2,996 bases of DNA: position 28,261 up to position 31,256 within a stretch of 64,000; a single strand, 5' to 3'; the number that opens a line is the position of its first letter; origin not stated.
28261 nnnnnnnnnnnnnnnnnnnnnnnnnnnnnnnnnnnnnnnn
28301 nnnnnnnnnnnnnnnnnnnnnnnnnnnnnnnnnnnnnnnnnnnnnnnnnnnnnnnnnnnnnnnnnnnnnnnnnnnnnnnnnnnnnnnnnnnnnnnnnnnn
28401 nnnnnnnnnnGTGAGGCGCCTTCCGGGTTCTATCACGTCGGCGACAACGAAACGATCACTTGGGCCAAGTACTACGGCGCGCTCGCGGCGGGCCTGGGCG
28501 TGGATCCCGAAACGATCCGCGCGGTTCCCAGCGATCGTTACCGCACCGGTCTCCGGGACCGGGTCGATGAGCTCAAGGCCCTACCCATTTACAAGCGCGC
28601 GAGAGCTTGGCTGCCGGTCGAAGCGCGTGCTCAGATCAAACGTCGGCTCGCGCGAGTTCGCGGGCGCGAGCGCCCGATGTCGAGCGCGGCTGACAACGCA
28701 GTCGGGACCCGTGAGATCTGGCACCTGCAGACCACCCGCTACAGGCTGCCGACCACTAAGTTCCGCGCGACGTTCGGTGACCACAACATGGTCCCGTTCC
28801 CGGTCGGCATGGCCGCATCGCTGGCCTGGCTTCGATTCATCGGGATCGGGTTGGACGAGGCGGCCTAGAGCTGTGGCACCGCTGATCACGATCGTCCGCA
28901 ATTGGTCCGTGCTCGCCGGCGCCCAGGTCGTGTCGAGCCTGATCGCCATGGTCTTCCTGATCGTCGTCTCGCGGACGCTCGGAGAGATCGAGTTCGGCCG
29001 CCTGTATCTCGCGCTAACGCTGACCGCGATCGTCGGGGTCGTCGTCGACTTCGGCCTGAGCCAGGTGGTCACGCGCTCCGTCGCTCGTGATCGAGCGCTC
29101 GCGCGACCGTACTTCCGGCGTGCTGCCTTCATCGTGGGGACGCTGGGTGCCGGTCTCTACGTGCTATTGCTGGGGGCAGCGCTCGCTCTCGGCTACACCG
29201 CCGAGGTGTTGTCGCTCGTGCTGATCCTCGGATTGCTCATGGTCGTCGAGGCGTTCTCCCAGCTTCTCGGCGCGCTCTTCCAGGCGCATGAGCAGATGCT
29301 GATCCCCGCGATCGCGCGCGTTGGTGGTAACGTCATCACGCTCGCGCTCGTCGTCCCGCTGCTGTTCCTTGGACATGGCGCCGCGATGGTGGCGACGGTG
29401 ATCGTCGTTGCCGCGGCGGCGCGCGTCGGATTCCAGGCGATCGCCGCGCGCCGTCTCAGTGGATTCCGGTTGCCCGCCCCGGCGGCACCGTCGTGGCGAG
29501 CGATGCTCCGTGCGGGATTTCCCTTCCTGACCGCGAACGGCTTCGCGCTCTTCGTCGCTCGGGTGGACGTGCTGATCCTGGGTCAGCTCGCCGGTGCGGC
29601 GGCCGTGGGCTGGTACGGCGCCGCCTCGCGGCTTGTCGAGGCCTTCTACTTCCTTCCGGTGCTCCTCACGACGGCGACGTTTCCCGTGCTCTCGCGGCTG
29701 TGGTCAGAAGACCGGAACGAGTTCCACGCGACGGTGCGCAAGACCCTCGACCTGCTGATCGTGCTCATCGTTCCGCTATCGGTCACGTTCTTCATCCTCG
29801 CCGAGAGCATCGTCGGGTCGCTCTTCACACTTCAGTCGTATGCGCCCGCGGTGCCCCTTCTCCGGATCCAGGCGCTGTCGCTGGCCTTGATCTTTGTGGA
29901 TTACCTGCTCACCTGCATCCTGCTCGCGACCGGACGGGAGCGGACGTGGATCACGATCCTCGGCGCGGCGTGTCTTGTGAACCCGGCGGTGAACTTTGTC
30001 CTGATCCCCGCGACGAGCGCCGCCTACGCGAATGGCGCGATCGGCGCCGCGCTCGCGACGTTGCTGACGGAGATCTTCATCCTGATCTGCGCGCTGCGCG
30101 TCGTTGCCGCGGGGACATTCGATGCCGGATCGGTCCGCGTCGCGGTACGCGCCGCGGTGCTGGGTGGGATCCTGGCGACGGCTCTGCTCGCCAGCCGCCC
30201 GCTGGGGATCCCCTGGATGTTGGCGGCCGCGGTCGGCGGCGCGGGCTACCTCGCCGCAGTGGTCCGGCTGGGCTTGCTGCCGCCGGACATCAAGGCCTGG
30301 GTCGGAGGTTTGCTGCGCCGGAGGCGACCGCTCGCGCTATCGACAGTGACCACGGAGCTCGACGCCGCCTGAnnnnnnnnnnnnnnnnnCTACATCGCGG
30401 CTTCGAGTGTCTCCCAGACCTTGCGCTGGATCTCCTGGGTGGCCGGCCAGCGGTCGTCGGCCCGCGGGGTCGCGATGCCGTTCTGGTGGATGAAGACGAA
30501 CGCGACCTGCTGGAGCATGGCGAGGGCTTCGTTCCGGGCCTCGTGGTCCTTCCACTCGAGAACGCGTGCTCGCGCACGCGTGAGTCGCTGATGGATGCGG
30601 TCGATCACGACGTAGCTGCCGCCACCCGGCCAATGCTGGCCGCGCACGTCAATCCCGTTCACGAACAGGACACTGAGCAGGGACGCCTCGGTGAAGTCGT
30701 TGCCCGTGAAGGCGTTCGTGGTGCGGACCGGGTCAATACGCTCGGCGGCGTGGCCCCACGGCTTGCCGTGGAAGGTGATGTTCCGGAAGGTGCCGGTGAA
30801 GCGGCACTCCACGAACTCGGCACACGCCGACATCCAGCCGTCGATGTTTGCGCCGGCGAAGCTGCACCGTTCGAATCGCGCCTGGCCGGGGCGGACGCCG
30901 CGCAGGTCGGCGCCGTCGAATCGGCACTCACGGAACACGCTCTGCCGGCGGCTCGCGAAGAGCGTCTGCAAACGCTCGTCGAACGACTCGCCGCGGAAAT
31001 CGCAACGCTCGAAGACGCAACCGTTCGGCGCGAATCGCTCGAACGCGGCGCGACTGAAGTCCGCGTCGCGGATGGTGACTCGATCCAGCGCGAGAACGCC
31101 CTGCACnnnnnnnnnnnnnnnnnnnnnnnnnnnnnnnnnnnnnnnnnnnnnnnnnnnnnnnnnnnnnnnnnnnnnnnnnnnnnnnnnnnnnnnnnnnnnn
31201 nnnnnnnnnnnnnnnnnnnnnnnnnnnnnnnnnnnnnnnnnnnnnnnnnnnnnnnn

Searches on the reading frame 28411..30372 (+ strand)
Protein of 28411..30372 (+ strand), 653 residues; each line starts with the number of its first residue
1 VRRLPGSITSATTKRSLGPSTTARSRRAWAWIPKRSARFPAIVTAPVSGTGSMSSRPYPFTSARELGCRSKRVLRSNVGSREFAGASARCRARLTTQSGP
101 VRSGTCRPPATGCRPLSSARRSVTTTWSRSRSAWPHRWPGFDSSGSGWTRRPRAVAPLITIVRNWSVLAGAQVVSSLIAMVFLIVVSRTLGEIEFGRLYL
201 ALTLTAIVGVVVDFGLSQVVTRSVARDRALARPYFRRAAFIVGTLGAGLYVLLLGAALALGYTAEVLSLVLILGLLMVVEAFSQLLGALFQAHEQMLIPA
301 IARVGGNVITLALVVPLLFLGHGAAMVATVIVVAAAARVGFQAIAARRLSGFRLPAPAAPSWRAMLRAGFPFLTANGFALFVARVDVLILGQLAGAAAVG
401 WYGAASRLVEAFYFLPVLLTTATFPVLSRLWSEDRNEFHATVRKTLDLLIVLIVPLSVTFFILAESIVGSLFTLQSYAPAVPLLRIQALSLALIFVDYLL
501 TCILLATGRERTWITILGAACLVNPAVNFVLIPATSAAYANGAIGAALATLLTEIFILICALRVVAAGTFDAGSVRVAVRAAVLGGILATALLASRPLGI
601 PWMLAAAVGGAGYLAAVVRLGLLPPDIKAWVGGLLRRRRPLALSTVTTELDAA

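Call 18: search_protein_families(library=pfam, proteins=[window:28411-30372:+], max_evalue=0.001)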
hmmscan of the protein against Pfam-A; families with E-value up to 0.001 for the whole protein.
window:28411-30372:+ (653 aa): 2 families
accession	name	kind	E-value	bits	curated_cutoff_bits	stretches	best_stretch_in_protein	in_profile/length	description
PF01943.22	Polysacc_synt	-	2.4e-30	106.3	28.2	1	161-431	1-274/274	Polysaccharide biosynthesis protein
PF13440.11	Polysacc_synt_3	-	7.2e-20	71.8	23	1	185-475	1-287/293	Polysaccharide biosynthesis protein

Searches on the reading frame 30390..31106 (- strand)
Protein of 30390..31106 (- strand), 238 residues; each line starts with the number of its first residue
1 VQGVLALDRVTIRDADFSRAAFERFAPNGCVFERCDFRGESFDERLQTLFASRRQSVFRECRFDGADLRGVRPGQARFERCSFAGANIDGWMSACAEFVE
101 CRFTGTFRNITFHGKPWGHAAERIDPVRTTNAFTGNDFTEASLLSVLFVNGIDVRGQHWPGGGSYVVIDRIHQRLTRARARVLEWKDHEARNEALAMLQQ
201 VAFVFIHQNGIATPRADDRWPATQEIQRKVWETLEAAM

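Call 55: search_protein_families(library=pfam, proteins=[window:30390-31106:-], max_evalue=0.001)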
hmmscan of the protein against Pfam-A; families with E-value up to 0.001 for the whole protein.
window:30390-31106:- (238 aa): 3 families
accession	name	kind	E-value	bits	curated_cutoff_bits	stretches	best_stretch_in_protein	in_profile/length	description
PF13599.13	Pentapeptide_4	-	2.2e-07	31.3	38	0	58-117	3-63/78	Pentapeptide repeat region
PF00805.28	Pentapeptide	-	2.9e-07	30.4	20.2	0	61-90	1-30/40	Pentapeptide repeats (8 copies)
PF13576.12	Pentapeptide_3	-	3.1e-06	27.8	27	0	56-90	4-40/48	Pentapeptide repeats (9 copies)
